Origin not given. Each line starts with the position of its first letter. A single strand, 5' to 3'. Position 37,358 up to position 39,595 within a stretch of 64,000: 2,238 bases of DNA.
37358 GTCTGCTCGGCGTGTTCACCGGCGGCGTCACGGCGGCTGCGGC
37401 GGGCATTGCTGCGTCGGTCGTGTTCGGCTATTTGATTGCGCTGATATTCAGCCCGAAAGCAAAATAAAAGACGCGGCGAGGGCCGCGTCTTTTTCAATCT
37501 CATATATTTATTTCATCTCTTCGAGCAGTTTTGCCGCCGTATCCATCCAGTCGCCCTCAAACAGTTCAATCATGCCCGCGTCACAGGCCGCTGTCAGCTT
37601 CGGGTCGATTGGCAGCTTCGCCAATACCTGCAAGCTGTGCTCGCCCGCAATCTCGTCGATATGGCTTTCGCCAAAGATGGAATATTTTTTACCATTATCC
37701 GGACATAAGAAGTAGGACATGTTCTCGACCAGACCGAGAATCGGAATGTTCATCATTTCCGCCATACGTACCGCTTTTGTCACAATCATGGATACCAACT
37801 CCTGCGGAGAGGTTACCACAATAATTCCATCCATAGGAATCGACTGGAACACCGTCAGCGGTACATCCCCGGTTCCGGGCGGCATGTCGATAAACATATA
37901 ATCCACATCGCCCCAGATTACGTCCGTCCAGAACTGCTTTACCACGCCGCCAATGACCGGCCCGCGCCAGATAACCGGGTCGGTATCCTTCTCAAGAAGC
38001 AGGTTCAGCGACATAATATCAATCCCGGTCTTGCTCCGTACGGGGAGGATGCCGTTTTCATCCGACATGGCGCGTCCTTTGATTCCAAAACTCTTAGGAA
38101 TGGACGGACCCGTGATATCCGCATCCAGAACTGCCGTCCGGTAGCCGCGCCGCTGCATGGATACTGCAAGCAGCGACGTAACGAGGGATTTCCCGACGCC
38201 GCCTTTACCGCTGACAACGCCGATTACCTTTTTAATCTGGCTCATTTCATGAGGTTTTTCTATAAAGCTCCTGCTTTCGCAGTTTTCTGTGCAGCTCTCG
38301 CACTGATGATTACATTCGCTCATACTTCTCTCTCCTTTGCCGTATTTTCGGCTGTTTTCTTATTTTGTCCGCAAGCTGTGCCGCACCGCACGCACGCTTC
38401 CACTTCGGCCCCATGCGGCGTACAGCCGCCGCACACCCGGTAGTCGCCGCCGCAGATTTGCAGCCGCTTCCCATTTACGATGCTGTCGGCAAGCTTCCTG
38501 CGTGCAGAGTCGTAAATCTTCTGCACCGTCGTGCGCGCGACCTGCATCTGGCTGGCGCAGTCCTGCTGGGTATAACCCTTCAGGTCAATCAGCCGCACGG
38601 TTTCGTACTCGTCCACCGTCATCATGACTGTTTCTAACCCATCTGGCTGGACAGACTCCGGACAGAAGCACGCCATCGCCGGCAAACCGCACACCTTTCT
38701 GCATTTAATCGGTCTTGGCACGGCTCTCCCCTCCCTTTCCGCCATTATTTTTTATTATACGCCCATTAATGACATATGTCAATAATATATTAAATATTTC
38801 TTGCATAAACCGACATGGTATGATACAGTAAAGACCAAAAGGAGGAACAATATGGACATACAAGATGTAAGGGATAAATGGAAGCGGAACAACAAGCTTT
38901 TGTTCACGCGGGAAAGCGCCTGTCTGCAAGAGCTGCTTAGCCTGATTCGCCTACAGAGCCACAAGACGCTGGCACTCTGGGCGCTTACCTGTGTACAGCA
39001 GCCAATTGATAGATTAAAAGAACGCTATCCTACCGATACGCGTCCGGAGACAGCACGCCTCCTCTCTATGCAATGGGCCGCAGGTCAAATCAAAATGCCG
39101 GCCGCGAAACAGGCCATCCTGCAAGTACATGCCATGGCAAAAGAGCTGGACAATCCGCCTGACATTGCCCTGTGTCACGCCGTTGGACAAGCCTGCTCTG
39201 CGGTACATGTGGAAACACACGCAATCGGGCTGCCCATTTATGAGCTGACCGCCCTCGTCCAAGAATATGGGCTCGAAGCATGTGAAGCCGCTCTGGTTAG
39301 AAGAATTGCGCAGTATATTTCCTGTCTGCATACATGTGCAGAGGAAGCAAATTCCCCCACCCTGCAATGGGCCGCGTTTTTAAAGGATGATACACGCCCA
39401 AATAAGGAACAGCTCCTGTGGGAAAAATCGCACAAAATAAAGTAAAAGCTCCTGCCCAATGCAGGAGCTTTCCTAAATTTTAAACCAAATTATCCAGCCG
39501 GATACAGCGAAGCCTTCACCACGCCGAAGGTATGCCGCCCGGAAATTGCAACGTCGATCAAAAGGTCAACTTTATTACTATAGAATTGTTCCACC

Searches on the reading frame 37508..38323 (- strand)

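Call 51: search_protein_families(library=pfam, proteins=[window:37508-38323:-], max_evalue=0.00001)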
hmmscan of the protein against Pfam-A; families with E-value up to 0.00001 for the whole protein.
window:37508-38323:- (271 aa): 3 families
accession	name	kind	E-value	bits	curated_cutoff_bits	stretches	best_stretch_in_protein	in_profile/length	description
PF10609.15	ParA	-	4.6e-89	298.5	27.1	1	29-254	1-226/246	NUBPL iron-transfer P-loop NTPase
PF01656.29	CbiA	-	1.6e-10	41.4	25.4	1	34-169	1-54/125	CobQ/CobB/MinD/ParA nucleotide binding domain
PF13614.12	AAA_31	-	5.6e-06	26.8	27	0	32-71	2-41/177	AAA domain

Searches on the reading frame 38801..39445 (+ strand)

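Call 51: search_protein_families(library=pfam, proteins=[window:38801-39445:+], max_evalue=0.00001)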
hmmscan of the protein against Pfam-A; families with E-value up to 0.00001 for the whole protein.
window:38801-39445:+ (214 aa): 1 family
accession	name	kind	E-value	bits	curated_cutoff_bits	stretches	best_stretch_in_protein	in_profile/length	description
PF21805.3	Imm5_like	-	5.7e-40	136.6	25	1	48-172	2-126/129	Imm-5 like putative immunity protein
